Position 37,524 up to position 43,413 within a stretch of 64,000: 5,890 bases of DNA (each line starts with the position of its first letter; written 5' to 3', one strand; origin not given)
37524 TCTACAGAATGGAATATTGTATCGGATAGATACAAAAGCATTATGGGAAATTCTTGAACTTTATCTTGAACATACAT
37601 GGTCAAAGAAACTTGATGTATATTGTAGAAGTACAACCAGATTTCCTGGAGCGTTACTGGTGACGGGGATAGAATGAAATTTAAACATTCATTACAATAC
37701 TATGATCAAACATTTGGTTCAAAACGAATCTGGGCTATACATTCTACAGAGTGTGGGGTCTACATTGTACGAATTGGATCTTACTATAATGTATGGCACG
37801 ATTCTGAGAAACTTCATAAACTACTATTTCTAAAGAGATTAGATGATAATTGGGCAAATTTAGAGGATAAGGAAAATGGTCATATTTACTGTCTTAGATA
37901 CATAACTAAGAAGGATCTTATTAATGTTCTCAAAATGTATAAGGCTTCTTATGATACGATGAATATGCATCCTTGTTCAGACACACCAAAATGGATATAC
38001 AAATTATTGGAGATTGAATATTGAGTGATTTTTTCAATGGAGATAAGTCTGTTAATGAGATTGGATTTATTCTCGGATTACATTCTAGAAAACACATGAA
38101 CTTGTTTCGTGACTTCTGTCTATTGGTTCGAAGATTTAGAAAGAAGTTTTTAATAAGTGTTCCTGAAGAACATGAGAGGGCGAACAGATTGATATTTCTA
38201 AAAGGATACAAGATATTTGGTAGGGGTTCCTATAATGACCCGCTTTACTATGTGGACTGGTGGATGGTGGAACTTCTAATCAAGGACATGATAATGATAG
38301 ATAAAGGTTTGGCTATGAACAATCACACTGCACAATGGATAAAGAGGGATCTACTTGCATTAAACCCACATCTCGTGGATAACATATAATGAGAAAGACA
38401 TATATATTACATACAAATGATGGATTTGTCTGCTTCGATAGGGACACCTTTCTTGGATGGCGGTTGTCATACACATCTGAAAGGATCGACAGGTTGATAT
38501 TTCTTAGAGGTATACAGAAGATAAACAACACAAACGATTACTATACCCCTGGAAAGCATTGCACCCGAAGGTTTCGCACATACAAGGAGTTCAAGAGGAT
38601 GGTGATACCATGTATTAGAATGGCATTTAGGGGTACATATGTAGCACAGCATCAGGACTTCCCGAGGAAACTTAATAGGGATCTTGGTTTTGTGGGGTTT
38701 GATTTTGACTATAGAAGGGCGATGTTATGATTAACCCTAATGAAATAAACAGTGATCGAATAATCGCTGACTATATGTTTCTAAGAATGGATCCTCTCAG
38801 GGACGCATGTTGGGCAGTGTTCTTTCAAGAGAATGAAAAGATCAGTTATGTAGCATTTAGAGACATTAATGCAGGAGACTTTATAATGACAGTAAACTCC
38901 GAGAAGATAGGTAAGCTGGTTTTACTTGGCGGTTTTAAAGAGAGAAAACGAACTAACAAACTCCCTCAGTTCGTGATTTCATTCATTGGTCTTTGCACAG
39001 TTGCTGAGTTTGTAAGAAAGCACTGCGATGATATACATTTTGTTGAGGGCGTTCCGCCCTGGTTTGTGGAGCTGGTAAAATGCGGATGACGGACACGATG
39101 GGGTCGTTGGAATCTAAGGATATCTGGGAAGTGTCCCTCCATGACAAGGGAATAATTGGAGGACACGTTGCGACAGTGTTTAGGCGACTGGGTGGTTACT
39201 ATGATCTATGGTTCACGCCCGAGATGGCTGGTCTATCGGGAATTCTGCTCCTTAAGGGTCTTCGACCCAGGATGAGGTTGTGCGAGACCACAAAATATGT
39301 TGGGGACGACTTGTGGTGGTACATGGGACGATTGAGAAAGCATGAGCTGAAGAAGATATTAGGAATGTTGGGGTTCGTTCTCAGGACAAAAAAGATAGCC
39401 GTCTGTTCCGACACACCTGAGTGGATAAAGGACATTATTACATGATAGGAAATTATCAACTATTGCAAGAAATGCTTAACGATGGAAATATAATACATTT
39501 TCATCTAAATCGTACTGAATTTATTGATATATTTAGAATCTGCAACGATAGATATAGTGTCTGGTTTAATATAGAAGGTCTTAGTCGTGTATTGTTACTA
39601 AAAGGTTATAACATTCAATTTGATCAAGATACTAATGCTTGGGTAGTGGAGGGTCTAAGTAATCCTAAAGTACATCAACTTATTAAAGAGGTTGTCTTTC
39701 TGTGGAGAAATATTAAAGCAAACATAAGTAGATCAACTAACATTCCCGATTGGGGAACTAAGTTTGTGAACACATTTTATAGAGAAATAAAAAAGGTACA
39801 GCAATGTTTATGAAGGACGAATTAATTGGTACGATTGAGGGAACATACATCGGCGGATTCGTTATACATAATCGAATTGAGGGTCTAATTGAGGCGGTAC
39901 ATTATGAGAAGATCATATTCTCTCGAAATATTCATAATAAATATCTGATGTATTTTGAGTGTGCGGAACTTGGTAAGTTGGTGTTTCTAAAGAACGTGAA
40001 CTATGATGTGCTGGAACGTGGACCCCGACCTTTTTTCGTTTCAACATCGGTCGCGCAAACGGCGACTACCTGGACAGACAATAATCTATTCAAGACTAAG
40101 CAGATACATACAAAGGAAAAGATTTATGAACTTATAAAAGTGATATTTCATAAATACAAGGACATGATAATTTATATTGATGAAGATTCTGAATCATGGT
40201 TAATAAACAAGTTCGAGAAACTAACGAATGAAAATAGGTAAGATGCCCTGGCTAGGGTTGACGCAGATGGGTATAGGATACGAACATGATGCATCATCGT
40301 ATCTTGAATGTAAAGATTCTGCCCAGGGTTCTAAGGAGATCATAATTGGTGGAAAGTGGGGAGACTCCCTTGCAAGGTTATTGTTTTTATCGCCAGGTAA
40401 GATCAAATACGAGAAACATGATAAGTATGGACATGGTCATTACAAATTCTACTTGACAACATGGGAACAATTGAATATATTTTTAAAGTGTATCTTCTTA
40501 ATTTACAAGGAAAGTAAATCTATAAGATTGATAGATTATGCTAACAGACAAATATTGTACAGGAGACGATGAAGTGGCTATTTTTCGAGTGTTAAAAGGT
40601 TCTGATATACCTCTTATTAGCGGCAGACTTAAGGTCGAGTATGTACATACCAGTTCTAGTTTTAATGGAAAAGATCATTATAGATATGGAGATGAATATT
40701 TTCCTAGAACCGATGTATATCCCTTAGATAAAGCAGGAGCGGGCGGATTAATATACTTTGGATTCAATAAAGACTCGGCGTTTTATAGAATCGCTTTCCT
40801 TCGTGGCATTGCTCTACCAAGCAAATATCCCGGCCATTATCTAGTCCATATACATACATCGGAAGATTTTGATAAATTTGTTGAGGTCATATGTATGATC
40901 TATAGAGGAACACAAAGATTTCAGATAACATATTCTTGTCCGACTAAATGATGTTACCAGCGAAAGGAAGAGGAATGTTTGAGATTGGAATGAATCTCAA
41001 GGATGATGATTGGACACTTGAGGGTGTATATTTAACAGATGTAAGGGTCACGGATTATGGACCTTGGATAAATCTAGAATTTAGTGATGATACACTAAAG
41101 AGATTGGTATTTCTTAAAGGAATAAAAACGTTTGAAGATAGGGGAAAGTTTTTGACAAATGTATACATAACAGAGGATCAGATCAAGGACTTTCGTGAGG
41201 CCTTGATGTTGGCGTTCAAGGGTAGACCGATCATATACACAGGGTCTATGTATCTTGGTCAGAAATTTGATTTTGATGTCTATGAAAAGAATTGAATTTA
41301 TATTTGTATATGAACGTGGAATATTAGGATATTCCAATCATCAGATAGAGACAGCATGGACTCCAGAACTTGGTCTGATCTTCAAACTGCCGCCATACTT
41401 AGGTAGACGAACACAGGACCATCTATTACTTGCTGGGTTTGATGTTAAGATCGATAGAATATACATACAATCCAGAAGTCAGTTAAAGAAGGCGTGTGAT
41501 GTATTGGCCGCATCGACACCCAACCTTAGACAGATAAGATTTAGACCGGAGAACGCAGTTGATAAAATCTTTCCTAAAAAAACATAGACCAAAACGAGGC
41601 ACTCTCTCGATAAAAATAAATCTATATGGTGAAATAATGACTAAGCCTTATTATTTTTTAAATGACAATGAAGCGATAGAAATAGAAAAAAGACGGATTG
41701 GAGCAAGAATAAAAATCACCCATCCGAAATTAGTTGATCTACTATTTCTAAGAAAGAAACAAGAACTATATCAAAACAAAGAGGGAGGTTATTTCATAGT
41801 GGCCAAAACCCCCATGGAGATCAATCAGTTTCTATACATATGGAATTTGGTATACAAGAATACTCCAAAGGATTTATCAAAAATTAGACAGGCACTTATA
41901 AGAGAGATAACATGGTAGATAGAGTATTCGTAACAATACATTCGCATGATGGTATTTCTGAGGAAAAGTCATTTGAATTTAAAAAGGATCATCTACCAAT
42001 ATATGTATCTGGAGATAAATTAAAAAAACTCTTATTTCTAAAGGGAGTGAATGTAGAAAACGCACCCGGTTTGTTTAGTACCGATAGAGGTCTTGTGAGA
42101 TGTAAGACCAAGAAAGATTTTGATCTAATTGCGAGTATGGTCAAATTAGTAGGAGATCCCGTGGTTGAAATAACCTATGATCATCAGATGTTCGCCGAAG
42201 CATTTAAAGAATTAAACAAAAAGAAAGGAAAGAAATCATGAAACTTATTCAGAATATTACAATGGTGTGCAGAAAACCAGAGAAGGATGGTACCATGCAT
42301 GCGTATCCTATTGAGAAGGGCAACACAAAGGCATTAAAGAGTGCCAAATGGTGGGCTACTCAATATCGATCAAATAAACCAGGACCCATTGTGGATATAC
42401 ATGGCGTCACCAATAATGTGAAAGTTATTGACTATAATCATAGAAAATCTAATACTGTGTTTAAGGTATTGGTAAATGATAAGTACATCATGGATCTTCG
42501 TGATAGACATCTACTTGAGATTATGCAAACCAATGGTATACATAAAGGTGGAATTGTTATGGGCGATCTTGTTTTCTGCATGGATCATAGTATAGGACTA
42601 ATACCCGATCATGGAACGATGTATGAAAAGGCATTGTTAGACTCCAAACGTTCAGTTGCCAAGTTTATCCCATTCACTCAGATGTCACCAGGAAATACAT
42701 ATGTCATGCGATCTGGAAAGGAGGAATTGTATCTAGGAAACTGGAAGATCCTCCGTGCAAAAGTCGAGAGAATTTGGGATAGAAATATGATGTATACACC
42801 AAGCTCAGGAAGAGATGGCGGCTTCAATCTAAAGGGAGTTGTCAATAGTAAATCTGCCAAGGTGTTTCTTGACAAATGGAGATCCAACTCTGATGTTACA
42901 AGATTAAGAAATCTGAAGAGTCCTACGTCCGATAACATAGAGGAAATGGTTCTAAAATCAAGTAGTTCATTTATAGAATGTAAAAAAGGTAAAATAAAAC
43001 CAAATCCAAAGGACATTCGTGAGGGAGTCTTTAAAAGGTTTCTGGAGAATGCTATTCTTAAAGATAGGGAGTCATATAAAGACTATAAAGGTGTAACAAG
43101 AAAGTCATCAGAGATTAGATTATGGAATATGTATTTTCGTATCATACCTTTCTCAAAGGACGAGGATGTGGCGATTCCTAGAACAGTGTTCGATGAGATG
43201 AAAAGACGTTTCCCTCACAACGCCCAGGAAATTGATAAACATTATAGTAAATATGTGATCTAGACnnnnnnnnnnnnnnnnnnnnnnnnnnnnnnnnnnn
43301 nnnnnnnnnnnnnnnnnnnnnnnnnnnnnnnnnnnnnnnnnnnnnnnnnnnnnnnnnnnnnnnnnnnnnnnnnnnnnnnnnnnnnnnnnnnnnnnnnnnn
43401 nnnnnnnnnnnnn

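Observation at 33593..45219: Right arm: 28 tandem, hyper-diverged paralogs sharing an [KR]hhF[LI]xGh core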

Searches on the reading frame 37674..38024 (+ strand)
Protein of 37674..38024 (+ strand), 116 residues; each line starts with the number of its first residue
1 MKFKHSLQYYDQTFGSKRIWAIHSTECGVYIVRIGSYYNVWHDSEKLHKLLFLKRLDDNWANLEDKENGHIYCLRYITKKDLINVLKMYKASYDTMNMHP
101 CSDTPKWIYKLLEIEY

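Call 8: search_protein_families(library=pfam, max_evalue=1, proteins=[window:37674-38024:+])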
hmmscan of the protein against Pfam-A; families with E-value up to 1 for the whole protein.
window:37674-38024:+ (116 aa): 0 families

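Call 9: search_protein_families(library=phrogs, max_evalue=1, proteins=[window:37674-38024:+])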
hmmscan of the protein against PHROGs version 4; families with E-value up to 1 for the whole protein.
window:37674-38024:+ (116 aa): 2 families
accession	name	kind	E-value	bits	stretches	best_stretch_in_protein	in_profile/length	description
phrog_17440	-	unknown function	0.066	14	1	44-83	19-58/132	-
phrog_8898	-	unknown function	0.076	13.7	1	77-113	15-50/70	-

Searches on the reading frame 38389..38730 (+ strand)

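Call 8: search_protein_families(library=pfam, max_evalue=1, proteins=[window:38389-38730:+])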
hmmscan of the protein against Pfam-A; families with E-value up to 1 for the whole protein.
window:38389-38730:+ (113 aa): 0 families

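Call 9: search_protein_families(library=phrogs, max_evalue=1, proteins=[window:38389-38730:+])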
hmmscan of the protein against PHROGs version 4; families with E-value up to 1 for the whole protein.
window:38389-38730:+ (113 aa): 1 family
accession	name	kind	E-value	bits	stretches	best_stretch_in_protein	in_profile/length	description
phrog_19701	-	unknown function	0.13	13.3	1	44-76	28-57/79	-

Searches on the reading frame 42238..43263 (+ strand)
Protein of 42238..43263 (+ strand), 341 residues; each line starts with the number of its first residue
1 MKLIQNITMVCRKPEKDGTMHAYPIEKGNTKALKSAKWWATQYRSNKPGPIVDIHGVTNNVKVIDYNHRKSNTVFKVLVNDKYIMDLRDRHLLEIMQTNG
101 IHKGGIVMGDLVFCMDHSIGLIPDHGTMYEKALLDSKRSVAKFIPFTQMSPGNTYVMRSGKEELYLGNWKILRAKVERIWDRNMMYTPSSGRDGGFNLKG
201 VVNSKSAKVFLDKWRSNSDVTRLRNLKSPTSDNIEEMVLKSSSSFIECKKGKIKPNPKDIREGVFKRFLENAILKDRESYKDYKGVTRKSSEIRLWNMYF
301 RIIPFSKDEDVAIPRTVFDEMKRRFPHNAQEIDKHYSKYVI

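Call 8: search_protein_families(library=pfam, max_evalue=1, proteins=[window:42238-43263:+])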
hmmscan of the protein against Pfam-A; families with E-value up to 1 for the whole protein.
window:42238-43263:+ (341 aa): 1 family
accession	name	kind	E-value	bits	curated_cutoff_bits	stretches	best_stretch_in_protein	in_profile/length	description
PF10356.15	RRG7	-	0.1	12.5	22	1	193-267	34-112/185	Required for respiratory growth protein 7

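Call 9: search_protein_families(library=phrogs, max_evalue=1, proteins=[window:42238-43263:+])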
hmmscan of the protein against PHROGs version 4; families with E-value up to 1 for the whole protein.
window:42238-43263:+ (341 aa): 2 families
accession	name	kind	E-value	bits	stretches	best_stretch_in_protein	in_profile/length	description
phrog_2475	-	unknown function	1.8e-13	51.7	1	11-288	14-282/383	-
phrog_12487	-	unknown function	0.00047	20.2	1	75-159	79-165/395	-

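Call 51: find_related_loci(query=window:42238-43263:+, collection=viral_contigs, flank=10000)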
Query window:42238-43263:+ (341 aa) in viral_contigs; peptide patterns used: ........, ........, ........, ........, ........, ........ (x = any residue, [..] = any of these).
1 stretches matched a pattern, but none encodes a relative of the query by tblastn (E <= 1e-3).

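Call 106: find_related_loci(query=window:42238-43263:+, collection=metagenome_contigs, flank=10000)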
Query window:42238-43263:+ (341 aa) in metagenome_contigs; peptide patterns used: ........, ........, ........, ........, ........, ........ (x = any residue, [..] = any of these).
26 stretches matched a pattern, but none encodes a relative of the query by tblastn (E <= 1e-3).
